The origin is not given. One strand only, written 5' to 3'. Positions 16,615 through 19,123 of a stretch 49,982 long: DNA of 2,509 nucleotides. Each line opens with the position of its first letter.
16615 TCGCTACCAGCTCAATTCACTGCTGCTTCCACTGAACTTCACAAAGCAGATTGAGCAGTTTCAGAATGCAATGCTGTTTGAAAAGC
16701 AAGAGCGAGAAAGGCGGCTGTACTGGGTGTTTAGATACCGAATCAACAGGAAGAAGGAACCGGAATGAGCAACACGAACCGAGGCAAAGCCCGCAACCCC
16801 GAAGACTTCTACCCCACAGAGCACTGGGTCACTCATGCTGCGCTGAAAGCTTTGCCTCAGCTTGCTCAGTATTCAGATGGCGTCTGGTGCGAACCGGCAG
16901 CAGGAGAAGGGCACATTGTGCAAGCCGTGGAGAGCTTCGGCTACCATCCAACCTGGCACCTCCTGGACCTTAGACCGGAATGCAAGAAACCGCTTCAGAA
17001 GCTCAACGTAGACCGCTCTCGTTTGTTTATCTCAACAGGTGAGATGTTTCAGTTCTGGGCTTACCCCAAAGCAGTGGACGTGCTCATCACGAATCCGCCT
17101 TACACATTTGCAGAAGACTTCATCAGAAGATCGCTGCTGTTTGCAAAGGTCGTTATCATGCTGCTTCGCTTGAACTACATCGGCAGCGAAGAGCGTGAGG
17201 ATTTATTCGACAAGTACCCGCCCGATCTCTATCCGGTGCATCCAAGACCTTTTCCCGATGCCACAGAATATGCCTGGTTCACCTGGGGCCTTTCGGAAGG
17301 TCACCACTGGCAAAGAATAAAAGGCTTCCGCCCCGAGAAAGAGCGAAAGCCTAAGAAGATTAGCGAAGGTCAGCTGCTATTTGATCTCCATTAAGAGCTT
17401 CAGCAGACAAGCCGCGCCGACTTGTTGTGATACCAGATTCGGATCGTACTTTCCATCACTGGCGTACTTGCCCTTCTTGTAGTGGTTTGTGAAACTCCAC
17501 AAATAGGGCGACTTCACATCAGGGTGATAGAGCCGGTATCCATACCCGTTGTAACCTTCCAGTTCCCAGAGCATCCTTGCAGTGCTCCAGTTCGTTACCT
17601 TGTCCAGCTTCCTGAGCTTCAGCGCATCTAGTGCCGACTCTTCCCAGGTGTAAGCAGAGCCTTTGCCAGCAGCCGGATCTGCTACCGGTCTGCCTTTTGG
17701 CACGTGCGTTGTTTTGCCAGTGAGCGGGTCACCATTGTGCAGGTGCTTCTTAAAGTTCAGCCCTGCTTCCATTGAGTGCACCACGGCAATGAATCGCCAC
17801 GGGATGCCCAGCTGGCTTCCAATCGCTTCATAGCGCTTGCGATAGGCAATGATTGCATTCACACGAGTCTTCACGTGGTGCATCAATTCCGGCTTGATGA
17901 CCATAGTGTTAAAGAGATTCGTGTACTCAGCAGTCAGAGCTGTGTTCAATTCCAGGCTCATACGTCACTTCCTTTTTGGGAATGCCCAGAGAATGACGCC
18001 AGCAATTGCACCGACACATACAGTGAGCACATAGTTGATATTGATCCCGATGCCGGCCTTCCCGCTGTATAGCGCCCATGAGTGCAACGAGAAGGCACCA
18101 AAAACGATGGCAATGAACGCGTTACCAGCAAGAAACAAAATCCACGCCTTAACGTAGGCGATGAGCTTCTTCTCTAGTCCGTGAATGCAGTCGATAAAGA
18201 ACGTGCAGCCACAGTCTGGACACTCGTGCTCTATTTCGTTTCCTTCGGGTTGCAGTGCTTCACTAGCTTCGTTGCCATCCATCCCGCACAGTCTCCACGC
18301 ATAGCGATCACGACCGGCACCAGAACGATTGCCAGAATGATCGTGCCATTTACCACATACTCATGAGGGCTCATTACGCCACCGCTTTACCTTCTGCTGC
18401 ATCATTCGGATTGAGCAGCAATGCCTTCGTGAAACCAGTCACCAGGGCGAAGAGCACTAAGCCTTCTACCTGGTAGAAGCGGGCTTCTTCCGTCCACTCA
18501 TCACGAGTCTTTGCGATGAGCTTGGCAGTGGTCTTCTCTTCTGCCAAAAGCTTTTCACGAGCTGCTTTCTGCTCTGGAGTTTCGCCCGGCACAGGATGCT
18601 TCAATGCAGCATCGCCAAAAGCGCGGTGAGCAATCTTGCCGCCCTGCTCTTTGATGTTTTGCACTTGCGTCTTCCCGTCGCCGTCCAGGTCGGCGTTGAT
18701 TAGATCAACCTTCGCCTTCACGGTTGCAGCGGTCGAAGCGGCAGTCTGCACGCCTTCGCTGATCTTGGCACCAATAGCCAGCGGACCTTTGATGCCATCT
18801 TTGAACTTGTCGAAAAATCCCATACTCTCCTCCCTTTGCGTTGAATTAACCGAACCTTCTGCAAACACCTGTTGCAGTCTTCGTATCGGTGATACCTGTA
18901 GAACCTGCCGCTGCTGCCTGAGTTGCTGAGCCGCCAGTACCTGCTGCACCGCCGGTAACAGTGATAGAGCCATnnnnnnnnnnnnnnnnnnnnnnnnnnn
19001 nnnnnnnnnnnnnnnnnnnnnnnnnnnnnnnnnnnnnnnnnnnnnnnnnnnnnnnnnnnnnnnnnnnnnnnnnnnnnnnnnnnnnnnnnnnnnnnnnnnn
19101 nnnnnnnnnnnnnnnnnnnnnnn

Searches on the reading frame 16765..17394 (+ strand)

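Call 11: search_protein_families(library=phrogs, max_evalue=0.001, proteins=[window:16765-17394:+])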
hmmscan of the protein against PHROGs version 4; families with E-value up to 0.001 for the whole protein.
window:16765-17394:+ (209 aa): 1 family
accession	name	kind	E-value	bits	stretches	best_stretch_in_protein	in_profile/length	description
phrog_799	-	other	1e-35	124.8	1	1-180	200-370/458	DNA methyltransferase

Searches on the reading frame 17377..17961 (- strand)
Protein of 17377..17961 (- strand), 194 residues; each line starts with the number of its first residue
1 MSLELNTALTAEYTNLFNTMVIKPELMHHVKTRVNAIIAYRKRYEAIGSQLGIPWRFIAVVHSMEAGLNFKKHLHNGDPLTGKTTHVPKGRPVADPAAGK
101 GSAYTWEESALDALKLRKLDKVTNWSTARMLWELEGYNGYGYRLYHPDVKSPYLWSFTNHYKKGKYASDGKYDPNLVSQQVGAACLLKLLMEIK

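Call 11: search_protein_families(library=phrogs, max_evalue=0.001, proteins=[window:17377-17961:-])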
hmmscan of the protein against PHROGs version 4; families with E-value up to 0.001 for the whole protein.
window:17377-17961:- (194 aa): 0 families

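Call 33: search_solved_structures(query=window:17377-17961:-, max_evalue=1, show_alignments=1)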
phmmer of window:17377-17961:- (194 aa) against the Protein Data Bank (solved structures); distinct sequences matched with E-value up to 1: 0.

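Call 35: search_protein_families(library=ncbifam, max_evalue=1, proteins=[window:17377-17961:-])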
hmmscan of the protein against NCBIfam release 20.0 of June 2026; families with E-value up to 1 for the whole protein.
window:17377-17961:- (194 aa): 0 families

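Call 36: search_dna_similar(query=window:17377-17961:-, collection=phages, mode=protein, max_rows=15, max_evalue=0.001)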
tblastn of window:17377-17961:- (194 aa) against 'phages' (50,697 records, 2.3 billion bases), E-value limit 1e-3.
Records with a match: 1; places in all: 1; records where one place covers at least 80% of the query: 1.
Best place of each record, by identity: <60% 1.
By first word of the organism name: Bradyrhizobium 1.
By host as written in the record: Bradyrhizobium japonicum S10J 1.
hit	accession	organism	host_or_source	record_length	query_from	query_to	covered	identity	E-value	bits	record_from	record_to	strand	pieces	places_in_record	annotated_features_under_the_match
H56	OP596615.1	Bradyrhizobium phage ppBjS10J-1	Bradyrhizobium japonicum S10J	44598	25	193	87%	37.9%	4e-22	99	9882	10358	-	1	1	peptidoglycan-binding protein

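Call 37: get_annotated_region(hit=H56, flank=3500)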
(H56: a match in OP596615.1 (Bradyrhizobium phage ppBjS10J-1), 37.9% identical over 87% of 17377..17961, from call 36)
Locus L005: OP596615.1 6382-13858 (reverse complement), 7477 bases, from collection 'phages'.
description: Bradyrhizobium phage ppBjS10J-1, complete genome.
organism: Bradyrhizobium phage ppBjS10J-1 (NCBI taxid 3003365)
taxonomy: Viruses; Duplodnaviria; Heunggongvirae; Uroviricota; Caudoviricetes
host: Bradyrhizobium japonicum S10J; source: -; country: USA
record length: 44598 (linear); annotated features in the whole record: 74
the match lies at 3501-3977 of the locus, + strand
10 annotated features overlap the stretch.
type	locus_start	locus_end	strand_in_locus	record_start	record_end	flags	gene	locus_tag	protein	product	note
CDS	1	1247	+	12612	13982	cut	-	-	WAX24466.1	hypothetical protein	-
CDS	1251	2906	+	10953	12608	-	-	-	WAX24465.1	hypothetical protein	-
CDS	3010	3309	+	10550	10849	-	-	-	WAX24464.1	hypothetical protein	-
CDS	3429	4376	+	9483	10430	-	-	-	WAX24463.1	peptidoglycan-binding protein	-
CDS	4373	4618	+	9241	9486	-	-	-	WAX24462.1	hypothetical protein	-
CDS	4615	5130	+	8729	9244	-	-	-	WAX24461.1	hypothetical protein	-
CDS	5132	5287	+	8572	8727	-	-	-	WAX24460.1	hypothetical protein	-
CDS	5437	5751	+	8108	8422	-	-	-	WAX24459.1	hypothetical protein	-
CDS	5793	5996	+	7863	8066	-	-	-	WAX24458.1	hypothetical protein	-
CDS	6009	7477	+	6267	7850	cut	-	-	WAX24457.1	hypothetical protein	-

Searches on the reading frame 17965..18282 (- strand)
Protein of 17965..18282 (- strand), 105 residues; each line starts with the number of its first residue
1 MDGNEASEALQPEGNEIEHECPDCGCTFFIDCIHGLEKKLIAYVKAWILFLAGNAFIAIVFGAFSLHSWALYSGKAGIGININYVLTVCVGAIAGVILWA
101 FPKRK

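Call 11: search_protein_families(library=phrogs, max_evalue=0.001, proteins=[window:17965-18282:-])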
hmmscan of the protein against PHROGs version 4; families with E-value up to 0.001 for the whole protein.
window:17965-18282:- (105 aa): 0 families

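Call 35: search_protein_families(library=ncbifam, max_evalue=1, proteins=[window:17965-18282:-])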
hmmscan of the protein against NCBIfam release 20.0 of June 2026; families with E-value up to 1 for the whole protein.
window:17965-18282:- (105 aa): 1 family
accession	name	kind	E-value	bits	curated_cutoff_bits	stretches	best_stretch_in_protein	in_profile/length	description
TIGR02762.1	TraL_TIGR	equivalog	0.24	12.1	30.95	1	38-85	22-69/95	type IV conjugative transfer system protein TraL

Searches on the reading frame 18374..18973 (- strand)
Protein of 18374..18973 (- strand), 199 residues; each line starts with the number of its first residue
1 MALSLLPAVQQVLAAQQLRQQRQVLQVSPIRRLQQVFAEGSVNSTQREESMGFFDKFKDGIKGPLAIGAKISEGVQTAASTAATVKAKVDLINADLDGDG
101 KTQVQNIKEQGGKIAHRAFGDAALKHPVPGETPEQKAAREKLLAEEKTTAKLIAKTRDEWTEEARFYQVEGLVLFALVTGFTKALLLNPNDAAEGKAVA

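Call 11: search_protein_families(library=phrogs, max_evalue=0.001, proteins=[window:18374-18973:-])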
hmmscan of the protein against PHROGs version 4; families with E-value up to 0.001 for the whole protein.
window:18374-18973:- (199 aa): 0 families

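Call 35: search_protein_families(library=ncbifam, max_evalue=1, proteins=[window:18374-18973:-])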
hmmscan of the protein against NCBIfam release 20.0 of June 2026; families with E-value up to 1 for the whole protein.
window:18374-18973:- (199 aa): 1 family
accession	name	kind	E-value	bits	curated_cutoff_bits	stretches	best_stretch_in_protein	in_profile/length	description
TIGR04219.1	OMP_w_GlyGly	subfamily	0.0015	17.8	105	1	76-149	16-88/234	TIGR04219 family outer membrane beta-barrel protein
